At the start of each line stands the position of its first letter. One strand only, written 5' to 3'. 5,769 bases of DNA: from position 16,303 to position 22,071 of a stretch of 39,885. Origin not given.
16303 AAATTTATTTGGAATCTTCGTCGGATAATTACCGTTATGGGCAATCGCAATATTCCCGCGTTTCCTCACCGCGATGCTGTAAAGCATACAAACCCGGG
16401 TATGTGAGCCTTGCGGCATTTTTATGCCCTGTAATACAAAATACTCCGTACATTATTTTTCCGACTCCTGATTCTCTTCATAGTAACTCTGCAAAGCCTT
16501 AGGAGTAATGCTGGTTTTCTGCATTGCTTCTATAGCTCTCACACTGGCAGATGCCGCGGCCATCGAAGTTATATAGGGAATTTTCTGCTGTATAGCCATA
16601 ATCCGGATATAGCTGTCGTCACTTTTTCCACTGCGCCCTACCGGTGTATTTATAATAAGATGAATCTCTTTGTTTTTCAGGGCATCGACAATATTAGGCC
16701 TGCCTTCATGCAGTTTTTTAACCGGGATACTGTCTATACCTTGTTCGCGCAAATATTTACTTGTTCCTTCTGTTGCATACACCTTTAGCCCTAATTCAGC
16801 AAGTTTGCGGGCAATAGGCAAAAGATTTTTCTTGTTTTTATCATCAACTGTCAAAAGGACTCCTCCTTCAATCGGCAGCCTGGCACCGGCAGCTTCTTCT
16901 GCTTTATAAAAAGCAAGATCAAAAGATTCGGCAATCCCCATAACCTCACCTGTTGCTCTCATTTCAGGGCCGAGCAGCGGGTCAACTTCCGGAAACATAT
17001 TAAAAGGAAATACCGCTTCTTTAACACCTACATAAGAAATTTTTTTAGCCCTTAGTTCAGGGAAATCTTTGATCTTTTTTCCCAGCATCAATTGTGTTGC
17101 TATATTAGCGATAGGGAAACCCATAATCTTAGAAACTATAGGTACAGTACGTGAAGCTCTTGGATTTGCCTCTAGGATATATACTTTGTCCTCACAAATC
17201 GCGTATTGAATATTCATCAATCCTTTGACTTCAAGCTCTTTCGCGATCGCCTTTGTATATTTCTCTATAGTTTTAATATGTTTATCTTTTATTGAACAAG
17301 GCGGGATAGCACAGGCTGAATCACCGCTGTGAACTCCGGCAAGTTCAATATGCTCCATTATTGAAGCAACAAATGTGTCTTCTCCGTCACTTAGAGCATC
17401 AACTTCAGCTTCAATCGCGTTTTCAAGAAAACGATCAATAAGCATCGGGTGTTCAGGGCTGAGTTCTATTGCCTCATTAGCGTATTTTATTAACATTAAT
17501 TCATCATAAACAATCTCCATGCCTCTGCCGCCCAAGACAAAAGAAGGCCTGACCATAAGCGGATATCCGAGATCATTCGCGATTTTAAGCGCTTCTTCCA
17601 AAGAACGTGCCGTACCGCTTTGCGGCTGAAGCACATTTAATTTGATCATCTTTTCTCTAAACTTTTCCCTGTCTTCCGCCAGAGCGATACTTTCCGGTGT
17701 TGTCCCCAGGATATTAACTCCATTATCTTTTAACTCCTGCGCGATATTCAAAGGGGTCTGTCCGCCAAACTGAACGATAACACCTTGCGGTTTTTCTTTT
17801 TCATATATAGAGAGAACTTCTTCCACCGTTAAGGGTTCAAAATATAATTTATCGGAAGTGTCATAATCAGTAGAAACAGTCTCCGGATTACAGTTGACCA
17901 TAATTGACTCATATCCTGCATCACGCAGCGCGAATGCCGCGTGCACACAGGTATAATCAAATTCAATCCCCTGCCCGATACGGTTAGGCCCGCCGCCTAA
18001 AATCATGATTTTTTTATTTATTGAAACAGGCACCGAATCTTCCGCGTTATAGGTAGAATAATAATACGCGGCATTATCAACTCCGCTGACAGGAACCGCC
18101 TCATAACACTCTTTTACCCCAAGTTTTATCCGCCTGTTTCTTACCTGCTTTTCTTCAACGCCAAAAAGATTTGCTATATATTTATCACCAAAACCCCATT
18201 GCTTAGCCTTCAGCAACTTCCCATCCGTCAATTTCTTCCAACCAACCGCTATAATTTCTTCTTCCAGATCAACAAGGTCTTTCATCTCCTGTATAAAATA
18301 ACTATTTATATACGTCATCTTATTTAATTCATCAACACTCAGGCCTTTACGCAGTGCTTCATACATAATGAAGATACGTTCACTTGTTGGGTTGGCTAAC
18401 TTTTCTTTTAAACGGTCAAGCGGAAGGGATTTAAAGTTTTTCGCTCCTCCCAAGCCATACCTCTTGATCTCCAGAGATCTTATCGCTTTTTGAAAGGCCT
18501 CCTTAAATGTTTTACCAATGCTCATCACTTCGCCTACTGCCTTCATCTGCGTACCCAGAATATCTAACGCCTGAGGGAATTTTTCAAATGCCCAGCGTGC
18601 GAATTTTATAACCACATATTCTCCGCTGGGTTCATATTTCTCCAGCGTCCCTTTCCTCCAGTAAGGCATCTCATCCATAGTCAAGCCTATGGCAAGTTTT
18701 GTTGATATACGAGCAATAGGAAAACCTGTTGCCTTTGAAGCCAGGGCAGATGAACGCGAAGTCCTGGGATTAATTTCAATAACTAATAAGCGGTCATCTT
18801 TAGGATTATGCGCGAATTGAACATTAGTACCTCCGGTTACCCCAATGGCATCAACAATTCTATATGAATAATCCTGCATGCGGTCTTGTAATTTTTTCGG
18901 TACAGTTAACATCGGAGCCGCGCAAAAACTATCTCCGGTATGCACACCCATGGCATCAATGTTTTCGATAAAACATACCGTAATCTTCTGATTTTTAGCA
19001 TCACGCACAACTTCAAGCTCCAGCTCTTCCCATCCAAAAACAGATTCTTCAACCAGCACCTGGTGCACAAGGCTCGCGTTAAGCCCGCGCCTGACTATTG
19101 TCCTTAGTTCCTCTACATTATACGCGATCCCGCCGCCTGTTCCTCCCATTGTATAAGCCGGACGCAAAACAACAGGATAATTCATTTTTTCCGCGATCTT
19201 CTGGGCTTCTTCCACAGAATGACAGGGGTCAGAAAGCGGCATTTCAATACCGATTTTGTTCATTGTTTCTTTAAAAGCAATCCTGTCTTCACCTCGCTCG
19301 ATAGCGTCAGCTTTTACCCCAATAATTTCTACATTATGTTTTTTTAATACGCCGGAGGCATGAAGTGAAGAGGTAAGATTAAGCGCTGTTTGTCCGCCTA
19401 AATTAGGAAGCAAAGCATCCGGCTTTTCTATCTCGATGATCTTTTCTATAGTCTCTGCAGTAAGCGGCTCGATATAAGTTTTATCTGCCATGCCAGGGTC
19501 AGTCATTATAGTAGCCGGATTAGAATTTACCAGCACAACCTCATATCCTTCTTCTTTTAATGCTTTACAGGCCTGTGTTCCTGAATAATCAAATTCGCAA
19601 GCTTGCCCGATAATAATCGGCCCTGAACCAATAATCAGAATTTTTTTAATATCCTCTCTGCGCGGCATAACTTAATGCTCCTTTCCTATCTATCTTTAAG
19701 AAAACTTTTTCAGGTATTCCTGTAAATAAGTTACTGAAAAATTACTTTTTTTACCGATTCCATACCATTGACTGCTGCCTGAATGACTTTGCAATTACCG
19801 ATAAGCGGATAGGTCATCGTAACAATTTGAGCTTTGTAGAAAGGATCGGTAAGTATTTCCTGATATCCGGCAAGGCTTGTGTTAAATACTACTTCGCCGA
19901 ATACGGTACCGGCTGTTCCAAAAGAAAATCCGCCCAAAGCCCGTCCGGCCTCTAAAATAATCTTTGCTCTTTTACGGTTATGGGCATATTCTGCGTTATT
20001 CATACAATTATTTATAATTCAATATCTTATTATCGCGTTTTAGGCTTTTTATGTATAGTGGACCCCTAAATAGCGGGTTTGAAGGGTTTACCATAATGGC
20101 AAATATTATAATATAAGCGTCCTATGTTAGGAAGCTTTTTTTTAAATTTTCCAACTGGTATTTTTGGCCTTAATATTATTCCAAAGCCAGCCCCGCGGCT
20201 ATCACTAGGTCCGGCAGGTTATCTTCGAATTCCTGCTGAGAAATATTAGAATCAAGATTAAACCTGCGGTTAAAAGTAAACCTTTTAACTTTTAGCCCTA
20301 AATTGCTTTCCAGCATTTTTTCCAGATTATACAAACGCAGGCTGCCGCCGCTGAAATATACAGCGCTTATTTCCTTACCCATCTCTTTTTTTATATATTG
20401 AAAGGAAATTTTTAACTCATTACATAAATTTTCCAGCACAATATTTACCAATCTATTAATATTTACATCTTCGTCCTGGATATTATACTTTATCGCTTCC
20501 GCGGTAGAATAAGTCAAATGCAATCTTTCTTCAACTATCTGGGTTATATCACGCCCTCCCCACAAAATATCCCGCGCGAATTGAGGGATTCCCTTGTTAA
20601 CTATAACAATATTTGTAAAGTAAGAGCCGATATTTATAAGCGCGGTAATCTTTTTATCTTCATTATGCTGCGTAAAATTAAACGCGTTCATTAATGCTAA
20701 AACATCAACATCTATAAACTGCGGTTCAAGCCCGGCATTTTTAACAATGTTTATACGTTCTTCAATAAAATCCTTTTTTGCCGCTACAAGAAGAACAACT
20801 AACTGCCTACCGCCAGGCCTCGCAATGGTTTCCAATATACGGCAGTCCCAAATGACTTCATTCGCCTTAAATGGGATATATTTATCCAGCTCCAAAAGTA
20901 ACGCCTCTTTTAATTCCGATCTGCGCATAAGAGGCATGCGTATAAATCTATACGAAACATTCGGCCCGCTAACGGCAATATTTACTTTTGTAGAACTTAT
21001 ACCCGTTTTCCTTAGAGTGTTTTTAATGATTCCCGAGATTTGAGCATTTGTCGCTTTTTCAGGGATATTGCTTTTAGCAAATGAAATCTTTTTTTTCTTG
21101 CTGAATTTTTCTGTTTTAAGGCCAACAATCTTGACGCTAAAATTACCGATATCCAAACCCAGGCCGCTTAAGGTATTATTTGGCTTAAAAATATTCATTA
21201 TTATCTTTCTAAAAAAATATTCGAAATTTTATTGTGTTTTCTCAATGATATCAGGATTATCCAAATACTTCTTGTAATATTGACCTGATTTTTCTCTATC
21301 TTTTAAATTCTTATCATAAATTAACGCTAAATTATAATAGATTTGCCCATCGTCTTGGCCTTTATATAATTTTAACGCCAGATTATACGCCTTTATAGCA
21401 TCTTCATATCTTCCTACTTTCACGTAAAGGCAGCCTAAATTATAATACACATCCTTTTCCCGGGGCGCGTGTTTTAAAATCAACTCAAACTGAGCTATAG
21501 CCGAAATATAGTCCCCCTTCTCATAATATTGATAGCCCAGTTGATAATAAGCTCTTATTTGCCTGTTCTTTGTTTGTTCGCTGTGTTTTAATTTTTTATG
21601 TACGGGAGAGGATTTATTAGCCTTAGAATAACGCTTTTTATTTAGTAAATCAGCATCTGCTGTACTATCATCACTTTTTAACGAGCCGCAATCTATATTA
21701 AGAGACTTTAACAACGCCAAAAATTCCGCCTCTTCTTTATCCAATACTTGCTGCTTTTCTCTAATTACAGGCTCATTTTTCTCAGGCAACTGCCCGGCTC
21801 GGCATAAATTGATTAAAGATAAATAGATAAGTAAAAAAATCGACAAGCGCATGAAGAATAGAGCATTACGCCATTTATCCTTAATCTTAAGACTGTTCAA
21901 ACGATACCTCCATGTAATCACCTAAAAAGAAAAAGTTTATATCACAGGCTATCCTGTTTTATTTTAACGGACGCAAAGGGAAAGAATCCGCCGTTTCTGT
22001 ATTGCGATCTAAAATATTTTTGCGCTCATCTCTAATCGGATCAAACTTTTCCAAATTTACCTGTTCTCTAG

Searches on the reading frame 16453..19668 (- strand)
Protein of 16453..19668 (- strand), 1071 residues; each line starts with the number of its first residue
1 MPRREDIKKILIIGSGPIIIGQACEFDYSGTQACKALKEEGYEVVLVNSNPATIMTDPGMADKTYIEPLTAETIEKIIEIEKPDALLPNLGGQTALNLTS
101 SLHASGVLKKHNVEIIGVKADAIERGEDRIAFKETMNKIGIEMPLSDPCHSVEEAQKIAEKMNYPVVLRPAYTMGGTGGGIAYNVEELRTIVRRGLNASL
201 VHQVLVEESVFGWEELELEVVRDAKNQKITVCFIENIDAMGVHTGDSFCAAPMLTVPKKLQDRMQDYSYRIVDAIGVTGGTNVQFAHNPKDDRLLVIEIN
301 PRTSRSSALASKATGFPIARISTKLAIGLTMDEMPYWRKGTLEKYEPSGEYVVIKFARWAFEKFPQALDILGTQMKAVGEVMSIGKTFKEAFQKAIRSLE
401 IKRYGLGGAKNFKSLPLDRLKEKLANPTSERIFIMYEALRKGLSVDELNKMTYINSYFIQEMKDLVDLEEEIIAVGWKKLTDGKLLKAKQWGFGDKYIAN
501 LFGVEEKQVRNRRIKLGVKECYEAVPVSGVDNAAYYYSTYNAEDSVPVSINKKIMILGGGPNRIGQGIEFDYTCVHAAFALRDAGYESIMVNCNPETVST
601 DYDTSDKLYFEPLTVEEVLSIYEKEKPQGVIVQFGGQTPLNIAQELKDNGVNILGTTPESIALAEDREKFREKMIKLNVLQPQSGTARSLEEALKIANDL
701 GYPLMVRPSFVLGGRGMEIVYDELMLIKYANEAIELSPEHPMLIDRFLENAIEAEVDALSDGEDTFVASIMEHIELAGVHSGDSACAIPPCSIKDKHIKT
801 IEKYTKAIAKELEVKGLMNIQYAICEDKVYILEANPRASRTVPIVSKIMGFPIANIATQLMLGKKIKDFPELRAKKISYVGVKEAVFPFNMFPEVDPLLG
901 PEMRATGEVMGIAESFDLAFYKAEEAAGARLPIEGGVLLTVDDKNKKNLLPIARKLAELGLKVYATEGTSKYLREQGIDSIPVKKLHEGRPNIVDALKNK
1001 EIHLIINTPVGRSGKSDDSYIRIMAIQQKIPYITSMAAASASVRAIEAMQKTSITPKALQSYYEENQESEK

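Call 7: search_protein_families(library=pfam, proteins=[window:16453-19668:-], max_evalue=0.01)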
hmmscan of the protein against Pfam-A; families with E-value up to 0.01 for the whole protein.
window:16453-19668:- (1071 aa): 10 families
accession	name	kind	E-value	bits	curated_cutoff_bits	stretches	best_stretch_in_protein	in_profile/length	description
PF25596.1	CPSase_L_D1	-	1.8e-102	337.9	27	2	551-662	2-117/118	Carbamoyl phosphate synthase preATP-grasp domain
PF02786.22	CPSase_L_D2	-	1.7e-96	322.2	19.8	2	128-333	1-210/211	Carbamoyl-phosphate synthase L chain, ATP binding domain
PF02142.27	MGS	-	4.4e-24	84.9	24.1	1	949-1034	2-94/94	MGS-like domain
PF02787.25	CPSase_L_D3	-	4.2e-23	81.6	26.6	1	422-501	1-79/80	Carbamoyl-phosphate synthetase large chain, oligomerisation domain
PF02222.28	ATP-grasp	-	1.5e-19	70.8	27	2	136-304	3-164/179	ATP-grasp domain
PF07478.18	Dala_Dala_lig_C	-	4.1e-16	59.5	24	2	153-301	26-174/204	D-ala D-ala ligase C-terminus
PF15632.11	ATPgrasp_Ter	-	2e-12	47.5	29.1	2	798-871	46-118/131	ATP-grasp in the biosynthetic pathway with Ter operon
PF02655.19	ATP-grasp_3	-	6e-09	36.6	23.2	1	128-303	3-157/160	ATP-grasp domain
PF08442.15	ATP-grasp_2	-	7.8e-07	29.3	29.5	1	133-232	8-123/202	ATP-grasp domain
PF13549.11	ATP-grasp_5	-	3.8e-05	23.6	27.6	1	133-169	16-52/221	ATP-grasp domain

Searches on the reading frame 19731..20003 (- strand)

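Call 6: search_protein_families(library=pfam, proteins=[window:19731-20003:-], max_evalue=0.01)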
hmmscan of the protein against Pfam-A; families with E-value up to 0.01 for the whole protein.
window:19731-20003:- (90 aa): 1 family
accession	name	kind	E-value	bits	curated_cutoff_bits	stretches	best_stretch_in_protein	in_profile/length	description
PF00988.28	CPSase_sm_chain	-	2.2e-23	82.9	27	1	15-78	1-64/126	Carbamoyl-phosphate synthase small chain, CPSase domain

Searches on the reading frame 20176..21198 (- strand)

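Call 6: search_protein_families(library=pfam, proteins=[window:20176-21198:-], max_evalue=0.01)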
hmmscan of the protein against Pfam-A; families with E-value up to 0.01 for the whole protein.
window:20176-21198:- (340 aa): 2 families
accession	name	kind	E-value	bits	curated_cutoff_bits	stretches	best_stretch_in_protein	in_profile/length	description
PF11104.14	PilM_2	-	1.2e-44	153.1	27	1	14-340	1-338/340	Type IV pilus assembly protein PilM;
PF14450.12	FtsA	-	2.1e-07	31.8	31.8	1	186-307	1-110/127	Cell division protein FtsA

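Call 48: search_protein_families(library=ncbifam, proteins=[window:20176-21198:-], max_evalue=0.001)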
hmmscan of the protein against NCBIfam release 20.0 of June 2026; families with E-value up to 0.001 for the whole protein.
window:20176-21198:- (340 aa): 5 families
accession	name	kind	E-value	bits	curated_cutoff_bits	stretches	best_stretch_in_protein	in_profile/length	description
TIGR01175.1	pilM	subfamily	1.3e-50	172.4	133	1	11-339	4-345/348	type IV pilus assembly protein PilM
NF045709.1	Amuc_1101_fam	equivalog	2.8e-34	118.9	650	1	47-339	47-347/608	Amuc_1101 family PilM-like pilus complex protein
TIGR02529.1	EutJ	subfamily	2.8e-08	33.5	152.1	1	149-305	81-223/239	ethanolamine utilization protein EutJ family protein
NF011660.0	PRK15080.1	equivalog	6.5e-08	32.1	182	1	185-306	143-257/277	ethanolamine utilization protein EutJ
TIGR01174.1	ftsA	equivalog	9.1e-08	31.6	175.85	1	135-240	150-253/371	cell division protein FtsA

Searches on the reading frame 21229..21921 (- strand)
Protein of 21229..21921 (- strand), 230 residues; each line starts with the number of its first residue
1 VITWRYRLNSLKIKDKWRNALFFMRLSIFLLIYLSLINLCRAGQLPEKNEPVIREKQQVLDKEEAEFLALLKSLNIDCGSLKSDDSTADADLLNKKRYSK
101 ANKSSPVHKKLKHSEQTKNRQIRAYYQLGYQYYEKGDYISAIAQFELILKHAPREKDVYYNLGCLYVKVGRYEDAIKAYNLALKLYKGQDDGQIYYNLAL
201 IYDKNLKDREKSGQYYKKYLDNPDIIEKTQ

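Call 6: search_protein_families(library=pfam, proteins=[window:21229-21921:-], max_evalue=0.01)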
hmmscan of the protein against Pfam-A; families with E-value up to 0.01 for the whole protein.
window:21229-21921:- (230 aa): 17 families
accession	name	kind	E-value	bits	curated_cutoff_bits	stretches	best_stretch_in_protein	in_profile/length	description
PF13181.12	TPR_8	-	9.7e-15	53.9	25.7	2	157-186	2-31/34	Tetratricopeptide repeat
PF13432.12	TPR_16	-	2.6e-13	50.5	32.7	2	126-188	1-63/65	Tetratricopeptide repeat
PF07719.23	TPR_2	-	9.3e-12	44.6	27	2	157-187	2-32/34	Tetratricopeptide repeat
PF00515.34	TPR_1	-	2.2e-11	43.5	27.8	2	157-186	2-31/34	Tetratricopeptide repeat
PF13431.12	TPR_17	-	1.8e-10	40.7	24.4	1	147-176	4-33/34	Tetratricopeptide repeat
PF23914.1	TPR_CcmH_CycH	-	6.7e-09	36.2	42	2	149-221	43-115/158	Cytochrome c-type biogenesis protein H TPR domain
PF13424.12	TPR_12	-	1e-08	35.7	30.1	1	122-187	3-76/77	Tetratricopeptide repeat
PF13428.12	TPR_14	-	2.4e-08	34.3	23.5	1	123-163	2-42/44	Tetratricopeptide repeat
PF13174.12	TPR_6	-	3.9e-08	33.9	26.3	0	124-153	2-31/33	Tetratricopeptide repeat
PF14559.12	TPR_19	-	4.2e-06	27.4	25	1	133-185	2-54/68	Tetratricopeptide repeat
PF13176.12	TPR_7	-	7.9e-06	26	27.9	1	159-189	2-32/36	Tetratricopeptide repeat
PF13414.12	TPR_11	-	1.2e-05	25.3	26.8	2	165-204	3-40/42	TPR repeat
PF13371.12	TPR_9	-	4.5e-05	23.8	35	1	132-185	5-58/73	Tetratricopeptide repeat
PF12895.13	ANAPC3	-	0.0013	19.4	27.2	1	119-179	20-79/82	Anaphase-promoting complex, cyclosome, subunit 3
PF14561.12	TPR_20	-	0.0052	17.5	25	0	143-192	9-58/90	Tetratricopeptide repeat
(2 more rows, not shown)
